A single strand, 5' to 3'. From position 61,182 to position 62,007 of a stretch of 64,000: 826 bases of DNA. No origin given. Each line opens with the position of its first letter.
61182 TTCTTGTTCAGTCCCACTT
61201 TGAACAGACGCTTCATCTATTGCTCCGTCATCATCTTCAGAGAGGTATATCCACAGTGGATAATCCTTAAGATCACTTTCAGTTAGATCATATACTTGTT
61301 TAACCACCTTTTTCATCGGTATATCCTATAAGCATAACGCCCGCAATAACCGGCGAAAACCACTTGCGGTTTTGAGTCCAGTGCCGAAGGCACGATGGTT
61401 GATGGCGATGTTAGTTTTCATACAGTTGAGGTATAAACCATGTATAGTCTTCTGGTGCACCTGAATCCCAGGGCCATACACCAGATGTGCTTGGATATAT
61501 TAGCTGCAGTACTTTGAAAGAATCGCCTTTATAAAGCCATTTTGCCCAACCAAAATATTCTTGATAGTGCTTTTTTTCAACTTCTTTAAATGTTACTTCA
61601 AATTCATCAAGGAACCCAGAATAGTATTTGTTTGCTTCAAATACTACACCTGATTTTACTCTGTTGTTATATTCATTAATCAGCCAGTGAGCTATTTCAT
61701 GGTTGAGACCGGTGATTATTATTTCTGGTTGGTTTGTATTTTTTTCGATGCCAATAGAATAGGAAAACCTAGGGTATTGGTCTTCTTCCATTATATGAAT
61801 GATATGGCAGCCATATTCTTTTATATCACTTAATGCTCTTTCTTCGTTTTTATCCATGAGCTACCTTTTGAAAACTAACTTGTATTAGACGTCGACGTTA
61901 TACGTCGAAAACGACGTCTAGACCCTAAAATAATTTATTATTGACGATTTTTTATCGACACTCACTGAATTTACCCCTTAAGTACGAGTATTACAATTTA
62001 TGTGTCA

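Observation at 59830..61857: Small-gene islet between the giant gene and truA: macro-domain gene, orphan gene and DUF4262-like gene separated by conserved multi-hairpin repeats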

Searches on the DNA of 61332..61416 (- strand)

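Call 35: build_rna_model(alignment_id=A3, structure=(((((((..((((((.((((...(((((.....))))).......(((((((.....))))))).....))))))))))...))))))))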
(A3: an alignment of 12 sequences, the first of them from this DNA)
Model R1 built from alignment A3 (12 sequences, 89 columns); structure: as given.
model positions 86; base pairs 29; branch points 1; effective number of sequences 1.61; information 0.662 bits per position. Calibrated on 0.2 Mb of random sequence (short: E-values are rough).
structure used (alignment columns):
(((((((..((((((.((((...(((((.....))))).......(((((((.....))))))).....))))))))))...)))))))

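Call 36: search_with_rna_model(model_id=R1, source=window, filters=off, max_evalue=10, show_alignments=6)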
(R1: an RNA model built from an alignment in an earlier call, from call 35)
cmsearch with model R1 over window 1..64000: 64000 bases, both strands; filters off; matches with E-value up to 10: 11.
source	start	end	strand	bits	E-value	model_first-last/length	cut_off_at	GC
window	61332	61416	-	98.1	2.6e-27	1-86/86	no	0.53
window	60769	60845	-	48.6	4.8e-12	1-86/86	no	0.51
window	60266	60347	-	16.6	0.032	1-86/86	no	0.33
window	40115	40188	+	13.2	0.36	1-86/86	no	0.31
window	52699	52730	-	11.7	1.1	1-86/86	no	0.44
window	62955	63035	-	11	1.7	1-86/86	no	0.38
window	6440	6470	+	9.2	6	1-86/86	no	0.29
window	28475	28528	-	9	7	1-86/86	no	0.41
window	19528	19599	+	8.6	9.3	1-86/86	no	0.43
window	39534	39580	+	8.6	9.3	1-86/86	no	0.32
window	19891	19926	-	8.5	10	1-86/86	no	0.25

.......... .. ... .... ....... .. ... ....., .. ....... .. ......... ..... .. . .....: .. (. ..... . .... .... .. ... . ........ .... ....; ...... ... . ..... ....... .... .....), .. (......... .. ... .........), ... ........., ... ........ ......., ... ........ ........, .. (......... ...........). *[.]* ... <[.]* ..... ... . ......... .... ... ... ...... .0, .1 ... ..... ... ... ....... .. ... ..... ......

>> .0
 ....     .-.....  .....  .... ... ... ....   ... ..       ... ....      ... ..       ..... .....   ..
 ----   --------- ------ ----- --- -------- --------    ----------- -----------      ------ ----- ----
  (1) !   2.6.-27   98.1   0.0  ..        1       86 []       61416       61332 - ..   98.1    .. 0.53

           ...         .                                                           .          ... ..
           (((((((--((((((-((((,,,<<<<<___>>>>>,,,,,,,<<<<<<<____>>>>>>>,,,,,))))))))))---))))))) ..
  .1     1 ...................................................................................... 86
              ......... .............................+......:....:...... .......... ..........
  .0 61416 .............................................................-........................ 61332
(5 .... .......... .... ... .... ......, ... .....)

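Call 37: search_with_rna_model(model_id=R1, sources=[L001, L002, L003, L004, L005, L008, L009, L013, L014, L025, L026, L027, L032, L036, L038, L040, L047, L048, L049, L051, L053, L055, L056, L060, L061, L063, L064, L067, L068, L069, L070, L072, L074, L076, L077, L078, L081, L082], max_evalue=0.01)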
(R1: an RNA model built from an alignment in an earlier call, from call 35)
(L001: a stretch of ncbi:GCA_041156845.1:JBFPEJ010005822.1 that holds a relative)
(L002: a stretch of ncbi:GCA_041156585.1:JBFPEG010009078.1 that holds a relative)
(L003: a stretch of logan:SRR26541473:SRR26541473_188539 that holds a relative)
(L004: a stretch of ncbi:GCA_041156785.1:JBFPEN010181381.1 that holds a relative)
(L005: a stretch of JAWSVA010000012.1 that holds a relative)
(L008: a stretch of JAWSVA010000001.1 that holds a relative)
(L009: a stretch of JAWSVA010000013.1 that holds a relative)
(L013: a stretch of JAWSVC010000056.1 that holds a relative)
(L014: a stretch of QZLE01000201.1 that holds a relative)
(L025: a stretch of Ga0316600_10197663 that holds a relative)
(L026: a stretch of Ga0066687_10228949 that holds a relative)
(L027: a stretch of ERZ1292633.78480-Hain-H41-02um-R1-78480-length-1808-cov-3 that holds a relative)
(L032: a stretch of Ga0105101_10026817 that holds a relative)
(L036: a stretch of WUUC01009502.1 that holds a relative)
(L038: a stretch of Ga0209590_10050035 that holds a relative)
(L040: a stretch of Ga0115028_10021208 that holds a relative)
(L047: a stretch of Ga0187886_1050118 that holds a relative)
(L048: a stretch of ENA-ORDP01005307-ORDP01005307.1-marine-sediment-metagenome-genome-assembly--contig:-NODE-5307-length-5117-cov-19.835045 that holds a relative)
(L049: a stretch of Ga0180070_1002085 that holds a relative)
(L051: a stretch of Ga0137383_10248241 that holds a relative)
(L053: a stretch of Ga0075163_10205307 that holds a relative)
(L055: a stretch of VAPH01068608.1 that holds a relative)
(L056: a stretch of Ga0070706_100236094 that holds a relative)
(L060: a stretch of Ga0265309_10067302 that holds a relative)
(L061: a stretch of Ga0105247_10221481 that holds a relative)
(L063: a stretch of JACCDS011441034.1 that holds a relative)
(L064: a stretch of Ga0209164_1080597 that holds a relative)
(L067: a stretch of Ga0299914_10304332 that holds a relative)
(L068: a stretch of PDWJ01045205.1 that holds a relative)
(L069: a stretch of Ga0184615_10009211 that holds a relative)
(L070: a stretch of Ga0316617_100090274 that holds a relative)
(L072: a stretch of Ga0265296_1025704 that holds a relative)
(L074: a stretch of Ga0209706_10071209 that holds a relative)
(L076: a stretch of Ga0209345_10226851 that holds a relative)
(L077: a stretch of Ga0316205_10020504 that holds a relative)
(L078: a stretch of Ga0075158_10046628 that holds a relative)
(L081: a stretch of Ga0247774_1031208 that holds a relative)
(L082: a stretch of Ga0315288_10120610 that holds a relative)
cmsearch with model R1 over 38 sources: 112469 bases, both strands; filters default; matches with E-value up to 0.01: 52.
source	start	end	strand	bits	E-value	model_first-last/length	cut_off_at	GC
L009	1013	1096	-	101.2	5.3e-28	1-86/86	no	0.51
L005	6774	6860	+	98.8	2.9e-27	1-86/86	no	0.53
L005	2973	3058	+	97.9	5.5e-27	1-86/86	no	0.55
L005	2411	2497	+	96.4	1.5e-26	1-86/86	no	0.52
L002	1023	1109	+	95.1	4e-26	1-86/86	no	0.49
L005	3383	3468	+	93.2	1.5e-25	1-86/86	no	0.52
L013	299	382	+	93.1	1.6e-25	1-86/86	no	0.6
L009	8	94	-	91.6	4.6e-25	1-86/86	no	0.56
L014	7653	7739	+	86.7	1.5e-23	1-86/86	no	0.48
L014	7005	7091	+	71.5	7.4e-19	1-86/86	no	0.53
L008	4255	4340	-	70.6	1.4e-18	1-86/86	no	0.47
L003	1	61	+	60.6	1.6e-15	25-86/86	5'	0.56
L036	1289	1378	-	48.8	7e-12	1-86/86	no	0.67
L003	548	624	+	48.5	8.4e-12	1-86/86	no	0.51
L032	932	1012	+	44.9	1.1e-10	1-86/86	no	0.63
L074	447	527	-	44.9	1.1e-10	1-86/86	no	0.63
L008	4818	4894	-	44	2.1e-10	1-86/86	no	0.47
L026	655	741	-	43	4.2e-10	1-86/86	no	0.71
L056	894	980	-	41.1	1.6e-09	1-86/86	no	0.64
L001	989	1040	+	40.1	3.3e-09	1-86/86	no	0.5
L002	481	536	+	39.8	4.2e-09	1-86/86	no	0.5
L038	92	178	-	39.1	6.7e-09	1-86/86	no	0.6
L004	178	245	+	38.7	8.9e-09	1-86/86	no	0.5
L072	1185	1265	+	37.8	1.7e-08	1-86/86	no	0.59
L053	113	199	-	37.3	2.4e-08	1-86/86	no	0.64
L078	1949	2035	-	37.3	2.4e-08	1-86/86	no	0.64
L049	1087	1173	-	37.1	2.8e-08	1-86/86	no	0.54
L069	2423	2509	-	36.8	3.5e-08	1-86/86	no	0.63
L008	4136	4222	-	36.7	3.8e-08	1-86/86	no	0.3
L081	260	346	+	35.6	8.2e-08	1-86/86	no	0.68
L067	39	125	-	33.3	4.2e-07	1-86/86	no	0.68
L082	2069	2149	+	33.3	4.2e-07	1-86/86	no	0.57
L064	62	148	-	32.2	9.2e-07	1-86/86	no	0.62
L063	581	667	-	29.7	5.4e-06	1-86/86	no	0.59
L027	146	232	+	29.6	5.7e-06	1-86/86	no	0.57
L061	625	710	-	29.4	6.5e-06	1-86/86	no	0.65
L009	3128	3263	-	29.3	6.9e-06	1-86/86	no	0.4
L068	1023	1115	-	28.4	1.3e-05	1-86/86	no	0.55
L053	2197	2256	-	28.2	1.5e-05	1-86/86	no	0.52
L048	48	138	-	27.3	2.9e-05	1-86/86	no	0.48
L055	2524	2614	+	27.3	2.9e-05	1-86/86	no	0.48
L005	3835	3969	+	27.3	3e-05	1-86/86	no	0.44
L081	714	777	+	26.7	4.4e-05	1-86/86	no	0.67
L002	1573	1610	+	25.6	9.9e-05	1-36/86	3'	0.45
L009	1582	1717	-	25.1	0.00014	1-86/86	no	0.41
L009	527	662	-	24.9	0.00016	1-86/86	no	0.41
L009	2148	2282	-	24.2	0.00026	1-86/86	no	0.4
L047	113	194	+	22.8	0.00071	1-86/86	no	0.59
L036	3254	3285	-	21.3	0.002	54-86/86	5'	0.66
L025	727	807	+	20.3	0.0042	1-86/86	no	0.58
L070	1396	1476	-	20.3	0.0042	1-86/86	no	0.58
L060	857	965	-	19.6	0.0069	1-86/86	no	0.41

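Call 45: search_with_rna_model(model_id=R1, sources=[L083, L084, L085], filters=off, max_evalue=10, show_alignments=6)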
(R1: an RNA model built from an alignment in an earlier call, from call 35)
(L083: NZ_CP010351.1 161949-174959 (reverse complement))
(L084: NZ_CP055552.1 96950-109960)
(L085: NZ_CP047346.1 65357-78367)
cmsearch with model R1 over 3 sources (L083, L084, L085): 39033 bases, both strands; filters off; matches with E-value up to 10: 21.
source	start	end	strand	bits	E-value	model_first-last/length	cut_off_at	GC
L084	5121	5190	-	25.4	3.8e-05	1-86/86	no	0.59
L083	4617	4688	-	23.1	0.0002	1-86/86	no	0.62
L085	5003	5062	-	17.4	0.011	1-86/86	no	0.62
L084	11327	11404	-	13.9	0.14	1-86/86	no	0.62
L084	12902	12956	+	12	0.51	1-86/86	no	0.55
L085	10221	10255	+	11.9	0.54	1-86/86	no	0.66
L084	8977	9071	+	11.3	0.87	1-86/86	no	0.69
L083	5256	5321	-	11.3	0.87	1-86/86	no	0.61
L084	3270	3330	-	10.8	1.2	1-86/86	no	0.67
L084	12439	12527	-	10.7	1.3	1-86/86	no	0.61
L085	706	767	+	10.6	1.4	1-86/86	no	0.6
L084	1165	1222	-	10.1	1.9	1-86/86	no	0.55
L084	12436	12497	+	9.8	2.6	1-86/86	no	0.66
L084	7295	7328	+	9.7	2.6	1-86/86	no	0.56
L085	1116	1150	-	8.6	5.6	1-86/86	no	0.46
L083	7530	7572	+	8.6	6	1-86/86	no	0.23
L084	9455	9490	+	8.3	7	1-86/86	no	0.64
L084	1798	1824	+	8.3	7.2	1-86/86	no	0.63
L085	7657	7696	-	8.2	7.6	1-86/86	no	0.43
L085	10993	11073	+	8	8.8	1-86/86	no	0.67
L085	12352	12415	-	7.9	9.3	1-86/86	no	0.48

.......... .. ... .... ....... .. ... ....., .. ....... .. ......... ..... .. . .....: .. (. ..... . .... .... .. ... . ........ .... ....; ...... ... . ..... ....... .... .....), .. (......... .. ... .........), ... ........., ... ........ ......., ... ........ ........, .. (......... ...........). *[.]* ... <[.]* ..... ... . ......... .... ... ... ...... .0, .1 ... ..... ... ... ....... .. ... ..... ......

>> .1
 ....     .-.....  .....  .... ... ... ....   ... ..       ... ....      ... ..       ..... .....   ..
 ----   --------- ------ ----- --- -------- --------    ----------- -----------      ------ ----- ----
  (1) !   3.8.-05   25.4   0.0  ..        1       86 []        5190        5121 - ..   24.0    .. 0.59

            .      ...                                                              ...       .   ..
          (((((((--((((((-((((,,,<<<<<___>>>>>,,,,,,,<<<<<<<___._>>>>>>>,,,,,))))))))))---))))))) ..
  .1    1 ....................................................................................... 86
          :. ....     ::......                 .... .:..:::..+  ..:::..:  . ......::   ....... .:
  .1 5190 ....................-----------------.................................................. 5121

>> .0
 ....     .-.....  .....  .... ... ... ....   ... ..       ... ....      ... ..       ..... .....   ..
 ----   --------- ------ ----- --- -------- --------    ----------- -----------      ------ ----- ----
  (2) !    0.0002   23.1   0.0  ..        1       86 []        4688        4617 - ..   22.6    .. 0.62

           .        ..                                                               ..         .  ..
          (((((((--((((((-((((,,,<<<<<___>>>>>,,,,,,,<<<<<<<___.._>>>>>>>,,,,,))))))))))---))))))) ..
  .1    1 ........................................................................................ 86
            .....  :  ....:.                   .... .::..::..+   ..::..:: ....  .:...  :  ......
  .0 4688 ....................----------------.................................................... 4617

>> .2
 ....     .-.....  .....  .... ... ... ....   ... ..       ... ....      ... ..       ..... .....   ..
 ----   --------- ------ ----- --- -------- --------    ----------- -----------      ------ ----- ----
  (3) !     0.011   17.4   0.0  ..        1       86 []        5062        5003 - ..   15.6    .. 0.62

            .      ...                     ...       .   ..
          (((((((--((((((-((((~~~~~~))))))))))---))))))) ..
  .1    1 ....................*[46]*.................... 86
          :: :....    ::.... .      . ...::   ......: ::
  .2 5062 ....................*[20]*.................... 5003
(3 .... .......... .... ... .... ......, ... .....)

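Call 71: search_with_rna_model(model_id=R1, sources=[L086, L087, L088, L089, L091, L092, L093, L094], max_evalue=1)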
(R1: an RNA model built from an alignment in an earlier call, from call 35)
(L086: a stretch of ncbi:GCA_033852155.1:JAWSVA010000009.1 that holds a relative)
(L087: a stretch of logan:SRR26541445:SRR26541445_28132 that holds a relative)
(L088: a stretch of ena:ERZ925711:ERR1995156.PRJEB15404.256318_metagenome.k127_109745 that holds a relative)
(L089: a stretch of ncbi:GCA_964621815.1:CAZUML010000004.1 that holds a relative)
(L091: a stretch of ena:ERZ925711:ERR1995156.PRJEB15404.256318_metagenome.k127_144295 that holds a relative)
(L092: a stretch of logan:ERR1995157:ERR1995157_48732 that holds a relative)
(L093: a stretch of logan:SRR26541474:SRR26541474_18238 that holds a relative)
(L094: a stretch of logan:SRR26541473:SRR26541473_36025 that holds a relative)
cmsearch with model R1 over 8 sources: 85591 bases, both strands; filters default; matches with E-value up to 1: 0.
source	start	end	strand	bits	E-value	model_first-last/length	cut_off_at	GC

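Call 94: search_with_rna_model(model_id=R1, sources=[L095, L096], filters=off, max_evalue=1, show_alignments=3)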
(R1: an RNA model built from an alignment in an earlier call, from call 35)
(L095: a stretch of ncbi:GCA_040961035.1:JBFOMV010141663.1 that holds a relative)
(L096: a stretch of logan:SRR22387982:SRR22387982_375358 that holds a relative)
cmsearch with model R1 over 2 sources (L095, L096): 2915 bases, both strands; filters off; matches with E-value up to 1: 3.
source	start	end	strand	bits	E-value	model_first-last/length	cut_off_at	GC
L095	167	260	+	17.8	0.00065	1-86/86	no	0.64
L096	144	224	-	7.8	0.75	1-86/86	no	0.65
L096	259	313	-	7.6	0.9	1-86/86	no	0.73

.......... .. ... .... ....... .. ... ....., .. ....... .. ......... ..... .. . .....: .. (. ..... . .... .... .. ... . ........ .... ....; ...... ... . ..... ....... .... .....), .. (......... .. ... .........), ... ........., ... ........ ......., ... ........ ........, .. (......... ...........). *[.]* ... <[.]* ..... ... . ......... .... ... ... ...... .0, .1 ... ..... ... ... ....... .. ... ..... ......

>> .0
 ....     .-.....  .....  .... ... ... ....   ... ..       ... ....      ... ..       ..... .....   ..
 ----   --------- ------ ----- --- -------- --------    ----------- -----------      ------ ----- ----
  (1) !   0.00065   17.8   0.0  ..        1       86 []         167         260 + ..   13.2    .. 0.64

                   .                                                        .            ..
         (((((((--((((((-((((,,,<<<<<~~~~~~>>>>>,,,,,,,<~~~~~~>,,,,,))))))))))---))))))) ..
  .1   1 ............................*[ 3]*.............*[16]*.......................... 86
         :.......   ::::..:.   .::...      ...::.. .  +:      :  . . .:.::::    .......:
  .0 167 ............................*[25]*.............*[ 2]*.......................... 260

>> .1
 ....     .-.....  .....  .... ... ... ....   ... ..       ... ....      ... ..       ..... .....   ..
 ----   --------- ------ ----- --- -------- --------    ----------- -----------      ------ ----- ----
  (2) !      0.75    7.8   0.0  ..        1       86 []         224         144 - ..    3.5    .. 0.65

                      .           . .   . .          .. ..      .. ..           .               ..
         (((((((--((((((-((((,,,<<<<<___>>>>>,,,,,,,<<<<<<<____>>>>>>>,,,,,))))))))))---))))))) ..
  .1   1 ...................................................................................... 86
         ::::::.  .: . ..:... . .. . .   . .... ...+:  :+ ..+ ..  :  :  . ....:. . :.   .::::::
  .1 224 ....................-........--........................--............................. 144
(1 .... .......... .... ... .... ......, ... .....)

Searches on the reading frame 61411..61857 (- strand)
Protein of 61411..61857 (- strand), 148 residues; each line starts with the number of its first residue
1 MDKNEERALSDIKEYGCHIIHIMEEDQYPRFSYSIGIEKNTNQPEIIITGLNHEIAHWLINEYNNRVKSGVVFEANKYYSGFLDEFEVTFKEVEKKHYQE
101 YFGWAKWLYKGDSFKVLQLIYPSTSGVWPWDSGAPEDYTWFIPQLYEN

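Call 6: search_protein_families(library=pfam, proteins=[window:61411-61857:-], max_evalue=0.01)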
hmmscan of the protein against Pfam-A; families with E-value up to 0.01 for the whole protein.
window:61411-61857:- (148 aa): 1 family
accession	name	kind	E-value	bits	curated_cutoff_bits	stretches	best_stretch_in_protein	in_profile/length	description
PF14081.11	DUF4262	-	1e-41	142.5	28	1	11-134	1-126/127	Domain of unknown function (DUF4262)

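Call 9: search_protein_families(library=ncbifam, proteins=[window:61411-61857:-], max_evalue=0.1)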
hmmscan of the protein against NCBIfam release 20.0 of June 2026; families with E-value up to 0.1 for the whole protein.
window:61411-61857:- (148 aa): 1 family
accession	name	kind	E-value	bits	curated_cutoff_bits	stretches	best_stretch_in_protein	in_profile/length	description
TIGR00172.1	maf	subfamily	0.095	12.2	117.15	0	77-116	115-154/185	Maf family nucleotide pyrophosphatase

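Call 12: find_encoding_contigs(protein=window:61411-61857:-, flank=10000, max_places=10)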
Protein window:61411-61857:- (148 aa): 2 contigs read that carry it; 2 places shown.
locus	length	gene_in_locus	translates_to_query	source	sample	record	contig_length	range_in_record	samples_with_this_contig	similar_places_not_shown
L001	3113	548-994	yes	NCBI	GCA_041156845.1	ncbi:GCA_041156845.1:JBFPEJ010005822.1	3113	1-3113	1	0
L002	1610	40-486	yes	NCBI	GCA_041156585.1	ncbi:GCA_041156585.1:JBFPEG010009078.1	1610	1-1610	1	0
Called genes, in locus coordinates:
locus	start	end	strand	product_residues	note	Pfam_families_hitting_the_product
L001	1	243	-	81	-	?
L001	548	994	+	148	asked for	PF14081:DUF4262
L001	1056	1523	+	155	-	-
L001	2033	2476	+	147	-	-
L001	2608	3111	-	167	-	?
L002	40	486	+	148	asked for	PF14081:DUF4262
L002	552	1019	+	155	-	-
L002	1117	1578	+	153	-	-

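Call 55: search_protein_families(library=padloc, proteins=[window:61411-61857:-], max_evalue=0.01)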
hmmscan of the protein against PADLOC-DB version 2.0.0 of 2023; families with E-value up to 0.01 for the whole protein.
window:61411-61857:- (148 aa): 1 family
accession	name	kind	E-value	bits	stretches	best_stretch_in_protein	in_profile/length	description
PDLC00663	Effector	-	0.0067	13.9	0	3-68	250-314/317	1TM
